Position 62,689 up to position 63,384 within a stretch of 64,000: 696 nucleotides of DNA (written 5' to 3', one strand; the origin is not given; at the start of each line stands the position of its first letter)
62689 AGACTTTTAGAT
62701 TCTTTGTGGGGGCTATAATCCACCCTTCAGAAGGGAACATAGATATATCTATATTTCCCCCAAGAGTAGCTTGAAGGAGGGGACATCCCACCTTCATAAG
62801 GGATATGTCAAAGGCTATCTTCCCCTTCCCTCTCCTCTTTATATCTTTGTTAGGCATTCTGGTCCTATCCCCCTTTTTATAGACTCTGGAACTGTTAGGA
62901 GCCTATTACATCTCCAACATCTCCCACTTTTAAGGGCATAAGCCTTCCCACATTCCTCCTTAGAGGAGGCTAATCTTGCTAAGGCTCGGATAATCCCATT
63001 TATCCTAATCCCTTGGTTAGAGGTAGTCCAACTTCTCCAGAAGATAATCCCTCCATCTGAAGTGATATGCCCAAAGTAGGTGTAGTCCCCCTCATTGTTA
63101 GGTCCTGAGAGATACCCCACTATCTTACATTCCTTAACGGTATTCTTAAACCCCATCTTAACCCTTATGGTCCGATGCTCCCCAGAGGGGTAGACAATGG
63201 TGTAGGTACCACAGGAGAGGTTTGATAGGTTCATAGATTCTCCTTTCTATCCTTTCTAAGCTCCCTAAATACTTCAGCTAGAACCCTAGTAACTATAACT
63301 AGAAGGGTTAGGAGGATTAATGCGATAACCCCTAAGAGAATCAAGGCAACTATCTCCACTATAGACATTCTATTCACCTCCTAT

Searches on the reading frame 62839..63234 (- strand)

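Call 34: search_protein_families(library=phrogs, proteins=[window:62839-63234:-], max_evalue=0.001)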
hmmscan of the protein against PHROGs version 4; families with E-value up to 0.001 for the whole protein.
window:62839-63234:- (131 aa): 5 families
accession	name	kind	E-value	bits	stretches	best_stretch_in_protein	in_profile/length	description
phrog_20259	-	unknown function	4.4e-13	50.3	1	21-131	33-137/140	-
phrog_636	-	unknown function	2.2e-10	42.2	1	80-130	183-231/254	-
phrog_6032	-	unknown function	6e-10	40.3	1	83-130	226-273/296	-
phrog_4046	-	unknown function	9.6e-07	29.6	1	83-130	251-298/301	-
phrog_25989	-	unknown function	1.7e-05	26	1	105-131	4-30/70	-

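Call 63: search_protein_families(library=pfam, proteins=[window:62839-63234:-], max_evalue=0.01)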
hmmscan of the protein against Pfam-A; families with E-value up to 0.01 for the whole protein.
window:62839-63234:- (131 aa): 1 family
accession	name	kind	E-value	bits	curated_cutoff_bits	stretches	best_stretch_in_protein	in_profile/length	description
PF19474.4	DUF6011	-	5.4e-14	51.9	26.6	1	98-130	3-35/37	Family of unknown function (DUF6011)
